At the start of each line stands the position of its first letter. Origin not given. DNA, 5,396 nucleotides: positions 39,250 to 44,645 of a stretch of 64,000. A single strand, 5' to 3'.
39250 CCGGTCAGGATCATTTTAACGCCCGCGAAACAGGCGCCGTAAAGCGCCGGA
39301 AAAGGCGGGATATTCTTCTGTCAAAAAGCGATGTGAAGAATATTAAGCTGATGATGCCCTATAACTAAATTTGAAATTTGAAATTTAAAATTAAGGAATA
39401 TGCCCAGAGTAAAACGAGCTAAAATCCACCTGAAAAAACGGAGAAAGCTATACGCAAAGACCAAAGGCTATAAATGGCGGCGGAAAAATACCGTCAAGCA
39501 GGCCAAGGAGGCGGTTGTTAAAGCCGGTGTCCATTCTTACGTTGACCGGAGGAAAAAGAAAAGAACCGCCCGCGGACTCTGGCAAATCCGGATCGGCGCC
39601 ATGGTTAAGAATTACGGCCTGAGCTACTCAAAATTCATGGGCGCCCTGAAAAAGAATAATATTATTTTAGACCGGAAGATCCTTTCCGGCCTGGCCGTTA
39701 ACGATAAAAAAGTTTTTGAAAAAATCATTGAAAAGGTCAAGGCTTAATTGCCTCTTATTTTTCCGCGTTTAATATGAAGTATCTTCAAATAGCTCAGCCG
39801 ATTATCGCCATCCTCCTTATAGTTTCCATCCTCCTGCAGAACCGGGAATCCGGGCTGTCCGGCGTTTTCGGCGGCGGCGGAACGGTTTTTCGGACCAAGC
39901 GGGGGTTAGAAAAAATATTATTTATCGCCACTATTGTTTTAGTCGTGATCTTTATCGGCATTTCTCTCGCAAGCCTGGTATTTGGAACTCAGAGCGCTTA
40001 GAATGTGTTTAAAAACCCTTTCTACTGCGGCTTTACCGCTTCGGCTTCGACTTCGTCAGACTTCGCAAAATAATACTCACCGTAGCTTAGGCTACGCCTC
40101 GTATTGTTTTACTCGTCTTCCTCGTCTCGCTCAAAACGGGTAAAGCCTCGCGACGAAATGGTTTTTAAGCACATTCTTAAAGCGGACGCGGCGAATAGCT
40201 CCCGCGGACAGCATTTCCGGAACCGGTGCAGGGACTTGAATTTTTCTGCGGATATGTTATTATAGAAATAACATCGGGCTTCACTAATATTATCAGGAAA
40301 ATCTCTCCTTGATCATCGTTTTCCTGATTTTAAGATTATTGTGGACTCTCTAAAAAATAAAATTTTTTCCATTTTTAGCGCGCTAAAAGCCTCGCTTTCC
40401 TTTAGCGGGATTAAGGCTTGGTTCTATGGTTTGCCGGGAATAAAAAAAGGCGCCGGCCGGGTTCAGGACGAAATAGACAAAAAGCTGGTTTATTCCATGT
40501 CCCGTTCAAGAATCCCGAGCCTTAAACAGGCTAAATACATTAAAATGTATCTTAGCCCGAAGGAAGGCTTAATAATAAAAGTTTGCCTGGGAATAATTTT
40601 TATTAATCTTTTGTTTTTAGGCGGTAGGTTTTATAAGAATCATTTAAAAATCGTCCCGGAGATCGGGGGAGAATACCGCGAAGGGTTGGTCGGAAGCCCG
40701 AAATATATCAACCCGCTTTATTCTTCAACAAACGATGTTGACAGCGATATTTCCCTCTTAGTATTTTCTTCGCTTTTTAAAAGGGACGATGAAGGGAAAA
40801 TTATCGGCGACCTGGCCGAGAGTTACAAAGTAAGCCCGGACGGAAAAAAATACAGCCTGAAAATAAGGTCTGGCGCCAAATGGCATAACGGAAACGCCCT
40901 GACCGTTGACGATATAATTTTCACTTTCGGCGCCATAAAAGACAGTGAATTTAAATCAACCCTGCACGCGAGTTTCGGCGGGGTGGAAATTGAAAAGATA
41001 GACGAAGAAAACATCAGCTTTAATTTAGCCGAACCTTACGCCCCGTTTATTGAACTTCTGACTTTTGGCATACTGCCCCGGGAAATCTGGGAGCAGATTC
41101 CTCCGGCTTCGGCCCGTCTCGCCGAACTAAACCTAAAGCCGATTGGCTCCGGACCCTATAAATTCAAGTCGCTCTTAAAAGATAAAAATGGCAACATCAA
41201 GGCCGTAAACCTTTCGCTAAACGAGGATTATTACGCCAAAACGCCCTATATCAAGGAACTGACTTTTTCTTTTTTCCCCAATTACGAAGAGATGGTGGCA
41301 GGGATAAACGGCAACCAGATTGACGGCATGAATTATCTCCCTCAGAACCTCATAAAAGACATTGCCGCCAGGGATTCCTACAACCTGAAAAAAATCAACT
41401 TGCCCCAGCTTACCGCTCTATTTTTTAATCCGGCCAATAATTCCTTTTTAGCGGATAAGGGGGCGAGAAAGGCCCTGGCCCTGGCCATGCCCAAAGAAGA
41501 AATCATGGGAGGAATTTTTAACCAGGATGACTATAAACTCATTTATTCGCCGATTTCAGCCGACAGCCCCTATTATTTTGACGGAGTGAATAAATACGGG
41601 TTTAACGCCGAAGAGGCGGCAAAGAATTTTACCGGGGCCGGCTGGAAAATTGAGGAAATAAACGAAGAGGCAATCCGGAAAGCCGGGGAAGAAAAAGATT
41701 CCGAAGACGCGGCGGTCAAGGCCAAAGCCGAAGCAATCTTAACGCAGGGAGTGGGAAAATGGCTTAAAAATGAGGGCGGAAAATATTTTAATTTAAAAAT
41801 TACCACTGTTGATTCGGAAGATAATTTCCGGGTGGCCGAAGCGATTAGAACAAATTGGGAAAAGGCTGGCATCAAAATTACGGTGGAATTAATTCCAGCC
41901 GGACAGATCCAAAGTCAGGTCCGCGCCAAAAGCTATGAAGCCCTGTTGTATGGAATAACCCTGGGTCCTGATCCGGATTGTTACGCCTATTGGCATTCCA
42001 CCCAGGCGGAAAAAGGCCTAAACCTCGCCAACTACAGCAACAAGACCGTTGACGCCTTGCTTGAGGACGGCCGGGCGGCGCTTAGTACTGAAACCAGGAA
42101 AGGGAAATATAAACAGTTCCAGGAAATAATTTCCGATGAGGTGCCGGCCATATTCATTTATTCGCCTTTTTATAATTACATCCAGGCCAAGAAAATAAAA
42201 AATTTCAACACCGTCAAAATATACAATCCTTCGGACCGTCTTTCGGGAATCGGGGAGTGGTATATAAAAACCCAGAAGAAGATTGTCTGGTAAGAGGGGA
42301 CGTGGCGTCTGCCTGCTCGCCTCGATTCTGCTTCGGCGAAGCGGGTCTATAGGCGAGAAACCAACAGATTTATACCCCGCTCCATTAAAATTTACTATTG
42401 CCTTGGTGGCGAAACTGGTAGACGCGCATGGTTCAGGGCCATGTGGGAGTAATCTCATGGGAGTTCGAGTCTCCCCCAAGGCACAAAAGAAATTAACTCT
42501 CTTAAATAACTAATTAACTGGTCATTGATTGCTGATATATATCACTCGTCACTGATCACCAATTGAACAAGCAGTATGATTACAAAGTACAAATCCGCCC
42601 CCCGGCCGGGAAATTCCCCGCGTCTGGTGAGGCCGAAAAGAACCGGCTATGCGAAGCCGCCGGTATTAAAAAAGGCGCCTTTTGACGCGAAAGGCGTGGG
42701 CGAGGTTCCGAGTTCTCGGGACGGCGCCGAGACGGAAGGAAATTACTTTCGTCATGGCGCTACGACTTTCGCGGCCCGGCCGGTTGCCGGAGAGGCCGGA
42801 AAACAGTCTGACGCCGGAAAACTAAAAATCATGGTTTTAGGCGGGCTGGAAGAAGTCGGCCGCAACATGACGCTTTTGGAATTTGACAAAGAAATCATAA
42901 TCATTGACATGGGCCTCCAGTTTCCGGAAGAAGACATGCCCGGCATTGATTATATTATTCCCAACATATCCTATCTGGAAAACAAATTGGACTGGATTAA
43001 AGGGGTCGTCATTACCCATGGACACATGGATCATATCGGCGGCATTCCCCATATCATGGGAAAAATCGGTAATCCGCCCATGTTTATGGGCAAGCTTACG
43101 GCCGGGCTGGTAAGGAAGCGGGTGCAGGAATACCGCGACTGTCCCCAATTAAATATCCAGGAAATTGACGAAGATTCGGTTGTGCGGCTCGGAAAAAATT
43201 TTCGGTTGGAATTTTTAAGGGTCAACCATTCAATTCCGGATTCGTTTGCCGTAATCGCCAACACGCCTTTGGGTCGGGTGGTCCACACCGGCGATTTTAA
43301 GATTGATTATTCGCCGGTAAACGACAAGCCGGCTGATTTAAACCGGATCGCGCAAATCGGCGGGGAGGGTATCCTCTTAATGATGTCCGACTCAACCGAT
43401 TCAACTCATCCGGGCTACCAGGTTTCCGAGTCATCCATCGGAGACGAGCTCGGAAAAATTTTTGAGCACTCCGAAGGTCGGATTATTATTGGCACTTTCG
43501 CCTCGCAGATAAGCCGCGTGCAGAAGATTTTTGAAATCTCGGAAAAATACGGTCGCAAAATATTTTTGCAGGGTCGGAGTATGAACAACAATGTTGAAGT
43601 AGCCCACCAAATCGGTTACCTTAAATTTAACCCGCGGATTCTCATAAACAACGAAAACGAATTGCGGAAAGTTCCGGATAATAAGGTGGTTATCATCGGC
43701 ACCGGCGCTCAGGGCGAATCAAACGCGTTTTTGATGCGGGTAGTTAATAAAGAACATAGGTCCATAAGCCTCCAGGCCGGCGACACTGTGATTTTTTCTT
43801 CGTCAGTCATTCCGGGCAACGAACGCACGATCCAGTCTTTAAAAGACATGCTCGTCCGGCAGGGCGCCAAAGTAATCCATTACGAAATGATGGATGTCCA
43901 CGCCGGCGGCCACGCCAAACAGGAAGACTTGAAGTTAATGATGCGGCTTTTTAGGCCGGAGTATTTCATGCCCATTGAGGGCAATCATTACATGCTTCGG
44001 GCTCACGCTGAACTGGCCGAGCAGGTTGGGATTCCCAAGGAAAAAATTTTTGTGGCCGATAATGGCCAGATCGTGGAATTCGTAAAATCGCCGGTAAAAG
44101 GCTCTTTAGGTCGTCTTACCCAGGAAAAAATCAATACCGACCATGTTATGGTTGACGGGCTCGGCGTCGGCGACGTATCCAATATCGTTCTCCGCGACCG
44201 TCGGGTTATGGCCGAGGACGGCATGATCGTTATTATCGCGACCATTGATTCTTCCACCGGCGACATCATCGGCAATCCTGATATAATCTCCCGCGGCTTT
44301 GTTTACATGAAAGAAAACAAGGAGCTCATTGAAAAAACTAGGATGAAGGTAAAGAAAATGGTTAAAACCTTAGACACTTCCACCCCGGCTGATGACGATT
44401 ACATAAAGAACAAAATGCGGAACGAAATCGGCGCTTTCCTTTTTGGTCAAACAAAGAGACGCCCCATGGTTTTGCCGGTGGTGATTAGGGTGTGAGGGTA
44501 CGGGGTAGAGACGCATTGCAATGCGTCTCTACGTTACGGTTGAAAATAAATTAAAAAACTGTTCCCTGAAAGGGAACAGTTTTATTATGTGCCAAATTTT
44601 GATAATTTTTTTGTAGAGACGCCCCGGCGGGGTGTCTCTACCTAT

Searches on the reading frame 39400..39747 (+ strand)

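Call 19: search_protein_families(library=pfam, proteins=[window:39400-39747:+])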
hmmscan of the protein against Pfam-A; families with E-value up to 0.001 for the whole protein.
window:39400-39747:+ (115 aa): 1 family
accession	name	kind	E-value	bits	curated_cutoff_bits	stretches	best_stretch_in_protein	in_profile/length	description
PF00453.23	Ribosomal_L20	-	2.5e-32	111.6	30.8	1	3-109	1-107/107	Ribosomal protein L20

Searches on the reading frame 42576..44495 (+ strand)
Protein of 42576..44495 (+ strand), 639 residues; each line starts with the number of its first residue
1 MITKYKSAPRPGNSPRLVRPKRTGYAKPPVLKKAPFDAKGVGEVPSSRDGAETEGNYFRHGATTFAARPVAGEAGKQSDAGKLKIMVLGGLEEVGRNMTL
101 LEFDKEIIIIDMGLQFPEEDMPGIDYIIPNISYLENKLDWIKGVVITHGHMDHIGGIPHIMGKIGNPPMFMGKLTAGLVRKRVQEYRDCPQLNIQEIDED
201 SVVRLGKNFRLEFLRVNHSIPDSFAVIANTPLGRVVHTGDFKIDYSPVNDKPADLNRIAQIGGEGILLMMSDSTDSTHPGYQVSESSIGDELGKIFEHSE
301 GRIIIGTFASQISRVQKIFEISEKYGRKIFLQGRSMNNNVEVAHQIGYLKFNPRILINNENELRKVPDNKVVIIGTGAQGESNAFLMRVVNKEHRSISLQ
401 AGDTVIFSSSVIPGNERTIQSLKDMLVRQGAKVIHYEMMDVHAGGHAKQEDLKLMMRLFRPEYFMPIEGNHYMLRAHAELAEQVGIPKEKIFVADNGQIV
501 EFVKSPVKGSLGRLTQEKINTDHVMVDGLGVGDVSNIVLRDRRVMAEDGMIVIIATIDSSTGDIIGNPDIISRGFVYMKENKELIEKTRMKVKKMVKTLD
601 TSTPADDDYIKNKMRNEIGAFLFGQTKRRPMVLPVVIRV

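Call 19: search_protein_families(library=pfam, proteins=[window:42576-44495:+])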
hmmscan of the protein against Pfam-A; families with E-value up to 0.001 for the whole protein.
window:42576-44495:+ (639 aa): 5 families
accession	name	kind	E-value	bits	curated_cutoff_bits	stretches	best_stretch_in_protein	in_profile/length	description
PF22505.1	RNase_J_b_CASP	-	6.3e-43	146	27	1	300-424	1-124/126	Ribonuclease J, beta-CASP domain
PF17770.6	RNase_J_C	-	3.8e-32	111.7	23.8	1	538-639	1-102/102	Ribonuclease J C-terminal domain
PF12706.13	Lactamase_B_2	-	2.2e-11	44.2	27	1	135-242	25-144/200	Beta-lactamase superfamily domain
PF00753.33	Lactamase_B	-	5e-11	43.3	22.7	1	94-248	4-157/196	Metallo-beta-lactamase superfamily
PF07521.17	RMMBL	-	2.9e-06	27.6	21.6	1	443-487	14-59/63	Zn-dependent metallo-hydrolase RNA specificity domain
